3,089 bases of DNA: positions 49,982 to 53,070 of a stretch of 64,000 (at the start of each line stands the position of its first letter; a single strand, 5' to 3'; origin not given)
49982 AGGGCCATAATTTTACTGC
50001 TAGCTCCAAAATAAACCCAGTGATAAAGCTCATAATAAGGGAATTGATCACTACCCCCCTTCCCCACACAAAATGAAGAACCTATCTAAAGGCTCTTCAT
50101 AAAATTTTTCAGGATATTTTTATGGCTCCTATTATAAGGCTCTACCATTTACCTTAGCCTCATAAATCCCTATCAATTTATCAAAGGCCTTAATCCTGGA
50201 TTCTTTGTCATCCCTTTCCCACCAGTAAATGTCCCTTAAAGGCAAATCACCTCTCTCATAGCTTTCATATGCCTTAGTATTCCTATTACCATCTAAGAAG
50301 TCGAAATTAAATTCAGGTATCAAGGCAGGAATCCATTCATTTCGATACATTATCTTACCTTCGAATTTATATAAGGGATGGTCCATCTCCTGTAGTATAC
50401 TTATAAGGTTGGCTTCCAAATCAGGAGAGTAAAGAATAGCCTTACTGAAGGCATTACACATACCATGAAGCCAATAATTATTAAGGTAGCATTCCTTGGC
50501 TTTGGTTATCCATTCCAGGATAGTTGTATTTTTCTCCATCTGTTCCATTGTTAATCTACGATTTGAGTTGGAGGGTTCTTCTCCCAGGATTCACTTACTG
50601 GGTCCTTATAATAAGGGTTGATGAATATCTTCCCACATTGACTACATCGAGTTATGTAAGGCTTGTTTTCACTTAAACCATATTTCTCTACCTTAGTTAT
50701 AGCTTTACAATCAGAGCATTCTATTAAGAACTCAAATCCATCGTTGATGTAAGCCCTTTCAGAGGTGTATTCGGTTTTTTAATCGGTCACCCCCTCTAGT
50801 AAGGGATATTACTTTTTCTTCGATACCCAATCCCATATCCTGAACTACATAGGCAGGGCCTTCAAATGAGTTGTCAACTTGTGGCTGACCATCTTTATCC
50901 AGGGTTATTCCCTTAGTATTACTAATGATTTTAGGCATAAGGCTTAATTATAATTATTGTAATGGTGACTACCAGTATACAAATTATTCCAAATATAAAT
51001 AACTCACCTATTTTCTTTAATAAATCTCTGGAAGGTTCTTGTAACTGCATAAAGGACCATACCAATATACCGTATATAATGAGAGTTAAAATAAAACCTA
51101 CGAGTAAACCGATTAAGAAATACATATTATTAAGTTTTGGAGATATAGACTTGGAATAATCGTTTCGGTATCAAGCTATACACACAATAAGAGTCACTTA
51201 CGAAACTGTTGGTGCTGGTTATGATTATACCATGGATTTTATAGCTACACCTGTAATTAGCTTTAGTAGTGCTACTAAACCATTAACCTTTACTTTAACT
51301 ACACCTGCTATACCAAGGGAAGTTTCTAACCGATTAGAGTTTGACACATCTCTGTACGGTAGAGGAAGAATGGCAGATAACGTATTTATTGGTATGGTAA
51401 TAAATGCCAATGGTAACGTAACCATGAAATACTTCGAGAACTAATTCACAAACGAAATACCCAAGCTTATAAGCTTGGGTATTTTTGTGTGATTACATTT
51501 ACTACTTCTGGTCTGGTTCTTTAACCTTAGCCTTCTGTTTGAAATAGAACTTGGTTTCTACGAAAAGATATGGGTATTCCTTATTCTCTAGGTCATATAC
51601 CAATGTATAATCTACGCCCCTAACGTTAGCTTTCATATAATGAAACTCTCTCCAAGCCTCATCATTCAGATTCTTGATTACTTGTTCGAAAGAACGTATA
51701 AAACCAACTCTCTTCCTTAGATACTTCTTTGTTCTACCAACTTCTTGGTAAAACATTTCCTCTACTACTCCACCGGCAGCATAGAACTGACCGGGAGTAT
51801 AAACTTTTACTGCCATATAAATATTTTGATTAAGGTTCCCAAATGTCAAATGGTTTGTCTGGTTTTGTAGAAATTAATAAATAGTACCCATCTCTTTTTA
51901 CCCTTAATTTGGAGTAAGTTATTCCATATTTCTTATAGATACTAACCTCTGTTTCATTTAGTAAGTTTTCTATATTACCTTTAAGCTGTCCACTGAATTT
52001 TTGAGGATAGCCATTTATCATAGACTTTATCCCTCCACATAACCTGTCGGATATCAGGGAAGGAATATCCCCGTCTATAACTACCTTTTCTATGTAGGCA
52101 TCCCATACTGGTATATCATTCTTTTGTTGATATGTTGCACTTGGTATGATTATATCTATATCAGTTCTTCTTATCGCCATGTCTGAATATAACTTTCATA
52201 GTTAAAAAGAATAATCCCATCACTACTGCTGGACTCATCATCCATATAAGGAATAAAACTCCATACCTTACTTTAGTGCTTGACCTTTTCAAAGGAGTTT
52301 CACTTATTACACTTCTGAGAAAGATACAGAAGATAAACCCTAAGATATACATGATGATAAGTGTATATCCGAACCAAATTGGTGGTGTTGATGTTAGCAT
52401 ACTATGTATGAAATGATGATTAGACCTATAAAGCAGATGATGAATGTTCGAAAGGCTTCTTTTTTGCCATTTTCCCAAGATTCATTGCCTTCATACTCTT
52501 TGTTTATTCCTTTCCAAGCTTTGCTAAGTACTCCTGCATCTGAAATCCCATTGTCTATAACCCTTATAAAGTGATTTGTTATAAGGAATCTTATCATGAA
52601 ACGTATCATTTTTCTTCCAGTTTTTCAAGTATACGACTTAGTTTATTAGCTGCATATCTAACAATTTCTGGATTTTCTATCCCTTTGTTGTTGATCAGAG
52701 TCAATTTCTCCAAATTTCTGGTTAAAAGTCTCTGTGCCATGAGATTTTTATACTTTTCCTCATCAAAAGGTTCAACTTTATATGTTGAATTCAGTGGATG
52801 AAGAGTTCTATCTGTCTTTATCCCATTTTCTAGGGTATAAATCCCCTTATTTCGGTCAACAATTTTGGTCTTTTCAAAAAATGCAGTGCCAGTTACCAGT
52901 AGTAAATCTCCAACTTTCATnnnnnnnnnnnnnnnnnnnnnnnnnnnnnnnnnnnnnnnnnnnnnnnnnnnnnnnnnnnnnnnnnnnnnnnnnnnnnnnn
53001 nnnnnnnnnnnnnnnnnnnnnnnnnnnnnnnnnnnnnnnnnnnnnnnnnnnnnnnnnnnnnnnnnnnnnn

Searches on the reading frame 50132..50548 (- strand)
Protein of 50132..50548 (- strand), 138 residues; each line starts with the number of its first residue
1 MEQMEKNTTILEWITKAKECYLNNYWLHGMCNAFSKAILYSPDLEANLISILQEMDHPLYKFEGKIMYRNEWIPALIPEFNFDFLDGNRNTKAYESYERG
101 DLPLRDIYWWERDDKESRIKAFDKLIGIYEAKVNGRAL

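Call 14: search_protein_families(library=phrogs, proteins=[window:50132-50548:-], max_evalue=0.01)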
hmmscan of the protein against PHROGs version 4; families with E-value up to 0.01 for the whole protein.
window:50132-50548:- (138 aa): 0 families

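Call 51: search_protein_families(library=pfam, proteins=[window:50132-50548:-], max_evalue=0.1)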
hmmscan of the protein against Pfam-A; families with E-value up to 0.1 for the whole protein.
window:50132-50548:- (138 aa): 1 family
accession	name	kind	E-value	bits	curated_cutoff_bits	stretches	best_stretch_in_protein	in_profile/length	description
PF17618.7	SL4P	-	0.087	13.3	28.1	0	101-130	41-70/88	Uncharacterized Strongylid L4 protein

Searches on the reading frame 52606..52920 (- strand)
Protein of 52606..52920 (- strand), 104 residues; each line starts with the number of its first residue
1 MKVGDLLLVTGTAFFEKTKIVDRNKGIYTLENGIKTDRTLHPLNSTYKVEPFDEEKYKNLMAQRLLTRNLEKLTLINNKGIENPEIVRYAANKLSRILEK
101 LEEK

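Call 51: search_protein_families(library=pfam, proteins=[window:52606-52920:-], max_evalue=0.1)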
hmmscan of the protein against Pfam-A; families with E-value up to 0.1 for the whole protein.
window:52606-52920:- (104 aa): 1 family
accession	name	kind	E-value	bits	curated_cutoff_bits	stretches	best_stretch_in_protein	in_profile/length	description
PF17922.6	TetR_C_17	-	0.053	14.2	26.1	1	33-86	12-65/100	Tetracyclin repressor-like, C-terminal domain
